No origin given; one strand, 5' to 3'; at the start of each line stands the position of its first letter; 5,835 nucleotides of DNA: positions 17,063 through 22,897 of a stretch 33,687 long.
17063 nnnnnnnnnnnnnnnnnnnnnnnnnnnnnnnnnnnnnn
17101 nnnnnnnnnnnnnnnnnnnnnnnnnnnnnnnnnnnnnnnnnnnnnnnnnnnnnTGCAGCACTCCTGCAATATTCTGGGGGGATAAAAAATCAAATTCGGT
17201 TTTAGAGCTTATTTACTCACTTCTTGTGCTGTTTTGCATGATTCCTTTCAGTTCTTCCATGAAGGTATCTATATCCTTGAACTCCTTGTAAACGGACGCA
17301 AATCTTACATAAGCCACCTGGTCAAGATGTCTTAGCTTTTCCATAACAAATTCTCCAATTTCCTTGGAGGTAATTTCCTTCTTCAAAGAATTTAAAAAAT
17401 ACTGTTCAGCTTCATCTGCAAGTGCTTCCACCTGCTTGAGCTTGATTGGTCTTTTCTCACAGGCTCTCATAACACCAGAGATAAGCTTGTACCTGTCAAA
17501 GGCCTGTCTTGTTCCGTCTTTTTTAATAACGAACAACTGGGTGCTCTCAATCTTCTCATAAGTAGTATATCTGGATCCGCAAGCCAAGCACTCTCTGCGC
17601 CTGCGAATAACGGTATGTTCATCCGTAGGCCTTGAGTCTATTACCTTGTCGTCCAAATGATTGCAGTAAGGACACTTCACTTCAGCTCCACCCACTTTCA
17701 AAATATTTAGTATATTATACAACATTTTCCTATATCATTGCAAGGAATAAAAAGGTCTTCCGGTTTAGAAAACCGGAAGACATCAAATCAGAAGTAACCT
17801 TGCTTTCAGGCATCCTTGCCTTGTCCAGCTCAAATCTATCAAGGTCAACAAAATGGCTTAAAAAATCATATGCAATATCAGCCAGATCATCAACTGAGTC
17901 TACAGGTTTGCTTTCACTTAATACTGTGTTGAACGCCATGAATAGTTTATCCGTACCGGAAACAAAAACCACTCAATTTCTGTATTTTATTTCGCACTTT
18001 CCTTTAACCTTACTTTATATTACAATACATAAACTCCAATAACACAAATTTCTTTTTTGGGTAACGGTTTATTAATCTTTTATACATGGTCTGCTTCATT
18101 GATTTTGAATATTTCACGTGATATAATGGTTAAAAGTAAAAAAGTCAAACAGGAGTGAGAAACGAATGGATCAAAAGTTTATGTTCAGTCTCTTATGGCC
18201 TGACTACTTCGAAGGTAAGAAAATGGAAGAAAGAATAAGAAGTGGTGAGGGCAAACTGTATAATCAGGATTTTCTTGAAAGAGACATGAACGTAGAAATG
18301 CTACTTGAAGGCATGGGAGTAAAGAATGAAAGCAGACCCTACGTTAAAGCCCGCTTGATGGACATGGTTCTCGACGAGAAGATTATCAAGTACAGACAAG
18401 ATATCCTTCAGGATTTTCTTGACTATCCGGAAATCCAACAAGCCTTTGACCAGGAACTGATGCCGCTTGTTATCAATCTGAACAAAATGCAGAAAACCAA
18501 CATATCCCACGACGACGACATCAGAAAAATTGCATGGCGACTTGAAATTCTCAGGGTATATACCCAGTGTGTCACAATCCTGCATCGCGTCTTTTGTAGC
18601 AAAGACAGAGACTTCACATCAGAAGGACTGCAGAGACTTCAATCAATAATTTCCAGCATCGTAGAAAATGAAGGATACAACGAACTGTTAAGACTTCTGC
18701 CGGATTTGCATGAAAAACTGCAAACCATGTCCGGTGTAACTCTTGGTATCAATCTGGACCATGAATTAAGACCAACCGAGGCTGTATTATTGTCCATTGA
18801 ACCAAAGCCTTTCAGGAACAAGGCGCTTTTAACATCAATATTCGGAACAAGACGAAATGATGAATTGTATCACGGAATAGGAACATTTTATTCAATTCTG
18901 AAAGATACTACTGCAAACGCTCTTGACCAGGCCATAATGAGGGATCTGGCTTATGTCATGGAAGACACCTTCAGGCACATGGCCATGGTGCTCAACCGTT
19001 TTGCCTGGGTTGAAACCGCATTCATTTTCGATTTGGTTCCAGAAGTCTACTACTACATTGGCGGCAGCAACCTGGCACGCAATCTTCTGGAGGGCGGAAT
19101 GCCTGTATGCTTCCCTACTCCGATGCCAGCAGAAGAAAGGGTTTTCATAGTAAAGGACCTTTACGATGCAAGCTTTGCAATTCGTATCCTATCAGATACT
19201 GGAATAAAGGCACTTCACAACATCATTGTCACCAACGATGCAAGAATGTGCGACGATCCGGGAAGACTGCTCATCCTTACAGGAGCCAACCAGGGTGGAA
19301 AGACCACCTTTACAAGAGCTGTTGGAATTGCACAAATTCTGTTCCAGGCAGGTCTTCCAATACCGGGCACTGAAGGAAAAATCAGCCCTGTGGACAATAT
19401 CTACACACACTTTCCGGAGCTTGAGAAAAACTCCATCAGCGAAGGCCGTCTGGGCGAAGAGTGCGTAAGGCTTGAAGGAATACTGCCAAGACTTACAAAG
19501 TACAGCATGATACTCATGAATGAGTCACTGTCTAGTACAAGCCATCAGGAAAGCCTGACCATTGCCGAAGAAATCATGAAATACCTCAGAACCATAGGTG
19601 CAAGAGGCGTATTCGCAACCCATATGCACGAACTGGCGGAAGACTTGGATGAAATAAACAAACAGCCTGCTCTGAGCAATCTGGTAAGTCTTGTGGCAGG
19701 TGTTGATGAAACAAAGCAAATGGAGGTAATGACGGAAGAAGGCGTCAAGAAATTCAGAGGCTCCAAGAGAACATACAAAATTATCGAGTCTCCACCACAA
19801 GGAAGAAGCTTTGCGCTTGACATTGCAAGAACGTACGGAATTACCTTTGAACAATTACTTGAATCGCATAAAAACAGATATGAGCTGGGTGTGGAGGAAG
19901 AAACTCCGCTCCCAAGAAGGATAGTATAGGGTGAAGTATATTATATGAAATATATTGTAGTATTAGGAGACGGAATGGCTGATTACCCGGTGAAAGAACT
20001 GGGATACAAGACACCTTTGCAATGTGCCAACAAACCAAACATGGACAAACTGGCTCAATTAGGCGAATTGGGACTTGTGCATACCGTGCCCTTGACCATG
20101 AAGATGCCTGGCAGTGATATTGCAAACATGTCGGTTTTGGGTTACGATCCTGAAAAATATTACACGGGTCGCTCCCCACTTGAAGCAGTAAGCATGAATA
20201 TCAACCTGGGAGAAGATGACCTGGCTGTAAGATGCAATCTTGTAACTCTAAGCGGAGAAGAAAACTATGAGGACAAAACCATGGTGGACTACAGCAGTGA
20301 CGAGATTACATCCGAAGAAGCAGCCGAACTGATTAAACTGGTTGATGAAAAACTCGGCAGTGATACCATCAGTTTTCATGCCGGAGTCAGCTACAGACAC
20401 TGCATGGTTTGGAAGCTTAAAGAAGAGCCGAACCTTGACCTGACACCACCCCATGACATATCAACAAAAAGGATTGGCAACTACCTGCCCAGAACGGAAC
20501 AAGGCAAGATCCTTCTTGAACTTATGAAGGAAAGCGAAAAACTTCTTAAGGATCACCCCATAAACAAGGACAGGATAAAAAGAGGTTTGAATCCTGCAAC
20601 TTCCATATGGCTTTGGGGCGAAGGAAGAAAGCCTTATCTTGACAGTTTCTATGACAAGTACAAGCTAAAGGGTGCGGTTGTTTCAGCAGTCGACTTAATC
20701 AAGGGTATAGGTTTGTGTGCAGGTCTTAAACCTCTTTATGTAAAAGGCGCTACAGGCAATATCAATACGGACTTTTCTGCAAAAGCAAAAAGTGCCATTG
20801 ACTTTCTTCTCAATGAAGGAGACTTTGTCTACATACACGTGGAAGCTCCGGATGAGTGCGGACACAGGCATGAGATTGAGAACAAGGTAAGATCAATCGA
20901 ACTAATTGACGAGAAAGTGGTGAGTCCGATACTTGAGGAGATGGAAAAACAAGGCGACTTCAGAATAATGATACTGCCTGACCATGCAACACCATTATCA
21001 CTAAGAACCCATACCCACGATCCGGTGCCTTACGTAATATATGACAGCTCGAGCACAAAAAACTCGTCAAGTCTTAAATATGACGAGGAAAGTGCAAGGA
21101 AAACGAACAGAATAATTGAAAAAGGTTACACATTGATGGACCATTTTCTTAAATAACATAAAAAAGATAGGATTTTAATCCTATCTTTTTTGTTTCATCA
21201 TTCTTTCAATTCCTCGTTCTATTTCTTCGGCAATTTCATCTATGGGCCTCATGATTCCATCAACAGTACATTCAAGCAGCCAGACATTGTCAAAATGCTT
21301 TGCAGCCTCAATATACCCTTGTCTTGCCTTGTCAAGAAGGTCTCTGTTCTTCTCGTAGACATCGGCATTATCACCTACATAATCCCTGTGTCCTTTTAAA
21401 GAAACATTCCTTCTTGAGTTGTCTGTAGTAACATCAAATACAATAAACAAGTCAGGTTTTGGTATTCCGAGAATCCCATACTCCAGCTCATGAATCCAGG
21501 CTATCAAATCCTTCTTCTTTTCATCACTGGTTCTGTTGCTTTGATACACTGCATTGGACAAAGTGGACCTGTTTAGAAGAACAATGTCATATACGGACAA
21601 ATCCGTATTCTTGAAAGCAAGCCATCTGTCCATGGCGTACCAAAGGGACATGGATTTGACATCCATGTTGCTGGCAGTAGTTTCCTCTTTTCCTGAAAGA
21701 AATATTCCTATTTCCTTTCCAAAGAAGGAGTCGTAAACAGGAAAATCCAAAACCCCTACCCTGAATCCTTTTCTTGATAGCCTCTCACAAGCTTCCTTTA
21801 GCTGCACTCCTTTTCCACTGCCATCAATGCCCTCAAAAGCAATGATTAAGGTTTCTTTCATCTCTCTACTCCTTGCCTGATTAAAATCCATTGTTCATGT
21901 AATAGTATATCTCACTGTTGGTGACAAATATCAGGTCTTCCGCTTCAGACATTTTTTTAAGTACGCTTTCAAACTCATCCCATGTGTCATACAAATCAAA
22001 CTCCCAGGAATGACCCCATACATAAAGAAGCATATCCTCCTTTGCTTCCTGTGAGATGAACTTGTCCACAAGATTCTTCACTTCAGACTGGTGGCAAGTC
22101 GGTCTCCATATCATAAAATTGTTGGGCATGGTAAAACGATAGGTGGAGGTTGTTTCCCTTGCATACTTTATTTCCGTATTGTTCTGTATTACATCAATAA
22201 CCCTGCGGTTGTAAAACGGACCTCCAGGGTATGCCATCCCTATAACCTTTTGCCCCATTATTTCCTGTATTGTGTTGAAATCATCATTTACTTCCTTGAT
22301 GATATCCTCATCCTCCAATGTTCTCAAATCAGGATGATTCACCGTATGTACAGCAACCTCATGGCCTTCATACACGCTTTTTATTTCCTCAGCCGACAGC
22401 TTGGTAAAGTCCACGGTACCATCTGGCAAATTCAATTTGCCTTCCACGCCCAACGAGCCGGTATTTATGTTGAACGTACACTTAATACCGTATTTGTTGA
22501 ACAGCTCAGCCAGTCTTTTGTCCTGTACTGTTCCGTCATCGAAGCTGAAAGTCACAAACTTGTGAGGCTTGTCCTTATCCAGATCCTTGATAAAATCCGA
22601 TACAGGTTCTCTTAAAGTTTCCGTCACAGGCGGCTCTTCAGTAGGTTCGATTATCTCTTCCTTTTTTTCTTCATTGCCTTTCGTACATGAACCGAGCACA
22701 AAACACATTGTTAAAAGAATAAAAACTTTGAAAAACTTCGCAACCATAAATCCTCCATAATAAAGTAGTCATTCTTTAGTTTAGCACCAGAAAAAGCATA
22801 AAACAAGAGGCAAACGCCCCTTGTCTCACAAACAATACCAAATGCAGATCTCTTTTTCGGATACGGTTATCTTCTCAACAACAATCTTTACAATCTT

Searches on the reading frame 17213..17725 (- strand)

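Call 23: search_protein_families(library=pfam, proteins=[window:17213-17725:-], max_evalue=0.001)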
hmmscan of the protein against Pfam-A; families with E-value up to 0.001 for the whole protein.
window:17213-17725:- (170 aa): 2 families
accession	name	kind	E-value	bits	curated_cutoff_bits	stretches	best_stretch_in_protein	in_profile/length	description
PF03477.21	ATP-cone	-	2e-23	83.2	25.8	1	65-151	2-87/88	ATP cone domain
PF22811.2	Zn_ribbon_NrdR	-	9.6e-21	73.9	27.2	1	17-57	2-42/42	Transcriptional repressor NrdR-like, N-terminal domain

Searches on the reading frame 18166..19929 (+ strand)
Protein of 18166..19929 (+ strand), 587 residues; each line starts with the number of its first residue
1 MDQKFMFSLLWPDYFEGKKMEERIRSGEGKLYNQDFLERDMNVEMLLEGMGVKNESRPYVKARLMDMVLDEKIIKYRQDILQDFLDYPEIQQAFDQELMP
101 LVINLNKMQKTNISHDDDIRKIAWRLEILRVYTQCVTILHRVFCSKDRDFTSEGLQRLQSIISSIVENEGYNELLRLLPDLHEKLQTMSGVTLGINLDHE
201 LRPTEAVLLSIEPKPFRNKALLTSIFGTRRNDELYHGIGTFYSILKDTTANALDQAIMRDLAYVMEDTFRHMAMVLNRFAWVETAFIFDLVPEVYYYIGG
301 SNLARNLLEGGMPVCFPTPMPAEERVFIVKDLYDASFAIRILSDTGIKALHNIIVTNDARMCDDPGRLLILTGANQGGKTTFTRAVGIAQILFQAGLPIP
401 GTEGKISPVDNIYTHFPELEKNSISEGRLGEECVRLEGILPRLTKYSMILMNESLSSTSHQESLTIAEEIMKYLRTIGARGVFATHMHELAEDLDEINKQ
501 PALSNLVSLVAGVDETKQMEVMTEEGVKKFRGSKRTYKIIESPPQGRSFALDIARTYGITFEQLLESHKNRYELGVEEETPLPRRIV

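Call 23: search_protein_families(library=pfam, proteins=[window:18166-19929:+], max_evalue=0.001)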
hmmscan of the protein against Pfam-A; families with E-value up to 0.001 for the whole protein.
window:18166-19929:+ (587 aa): 1 family
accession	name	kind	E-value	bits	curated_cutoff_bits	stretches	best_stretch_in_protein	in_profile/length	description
PF00488.27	MutS_V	-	2e-21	77.3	30.2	1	369-508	1-138/188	MutS domain V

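Call 87: search_protein_families(library=padloc, proteins=[window:18166-19929:+], max_evalue=0.00001)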
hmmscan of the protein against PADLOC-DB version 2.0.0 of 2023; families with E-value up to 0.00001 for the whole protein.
window:18166-19929:+ (587 aa): 0 families

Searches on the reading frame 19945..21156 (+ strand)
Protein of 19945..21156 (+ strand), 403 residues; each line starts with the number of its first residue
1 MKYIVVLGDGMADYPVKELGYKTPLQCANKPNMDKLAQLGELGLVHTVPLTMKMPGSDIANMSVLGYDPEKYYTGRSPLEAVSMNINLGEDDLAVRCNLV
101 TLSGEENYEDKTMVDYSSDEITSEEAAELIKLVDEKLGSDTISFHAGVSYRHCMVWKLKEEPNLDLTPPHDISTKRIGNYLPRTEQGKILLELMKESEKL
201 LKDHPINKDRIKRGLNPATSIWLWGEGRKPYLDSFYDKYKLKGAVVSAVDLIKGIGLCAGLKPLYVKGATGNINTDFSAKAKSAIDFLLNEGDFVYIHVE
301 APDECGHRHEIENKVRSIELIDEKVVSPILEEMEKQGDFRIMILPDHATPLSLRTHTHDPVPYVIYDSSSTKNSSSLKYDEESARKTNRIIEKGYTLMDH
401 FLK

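Call 23: search_protein_families(library=pfam, proteins=[window:19945-21156:+], max_evalue=0.001)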
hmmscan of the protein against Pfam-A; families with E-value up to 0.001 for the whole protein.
window:19945-21156:+ (403 aa): 2 families
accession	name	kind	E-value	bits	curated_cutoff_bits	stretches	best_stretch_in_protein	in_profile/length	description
PF10143.14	PhosphMutase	-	9.1e-59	198.6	21.5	1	37-207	1-170/170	2,3-bisphosphoglycerate-independent phosphoglycerate mutase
PF01676.23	Metalloenzyme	-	2.5e-39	135.7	24.3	1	1-374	1-229/252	Metalloenzyme superfamily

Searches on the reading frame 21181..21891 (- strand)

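Call 23: search_protein_families(library=pfam, proteins=[window:21181-21891:-], max_evalue=0.001)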
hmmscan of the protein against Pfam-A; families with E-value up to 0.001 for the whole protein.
window:21181-21891:- (236 aa): 3 families
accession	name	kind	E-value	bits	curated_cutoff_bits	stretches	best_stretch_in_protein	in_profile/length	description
PF02223.23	Thymidylate_kin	-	3.9e-16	59.7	27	1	19-206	1-171/185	Thymidylate kinase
PF01361.26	Tautomerase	-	0.00042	20.6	22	0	120-153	10-43/60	Tautomerase enzyme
PF03976.20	PPK2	-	0.00074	19.6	22.3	0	5-51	22-68/229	Polyphosphate kinase 2 (PPK2)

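Call 87: search_protein_families(library=padloc, proteins=[window:21181-21891:-], max_evalue=0.00001)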
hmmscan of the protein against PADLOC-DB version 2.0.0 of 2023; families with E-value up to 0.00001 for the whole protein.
window:21181-21891:- (236 aa): 0 families

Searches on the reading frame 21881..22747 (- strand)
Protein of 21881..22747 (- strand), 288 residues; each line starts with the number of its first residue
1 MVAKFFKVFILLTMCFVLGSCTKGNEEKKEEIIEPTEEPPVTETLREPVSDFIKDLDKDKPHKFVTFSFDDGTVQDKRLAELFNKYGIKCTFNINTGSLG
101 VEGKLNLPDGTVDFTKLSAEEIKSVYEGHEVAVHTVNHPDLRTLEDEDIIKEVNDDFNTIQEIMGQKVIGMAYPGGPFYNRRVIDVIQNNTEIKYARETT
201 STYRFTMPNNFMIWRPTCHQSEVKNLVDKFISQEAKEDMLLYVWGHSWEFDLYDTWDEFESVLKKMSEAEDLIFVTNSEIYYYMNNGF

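Call 24: search_protein_families(library=pfam, proteins=[window:21881-22747:-], max_evalue=0.001)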
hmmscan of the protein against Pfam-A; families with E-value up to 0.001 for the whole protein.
window:21881-22747:- (288 aa): 1 family
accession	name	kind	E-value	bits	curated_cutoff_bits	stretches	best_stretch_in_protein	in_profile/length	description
PF01522.26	Polysacc_deac_1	-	3.9e-19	69.3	23.1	1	58-188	2-117/124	Polysaccharide deacetylase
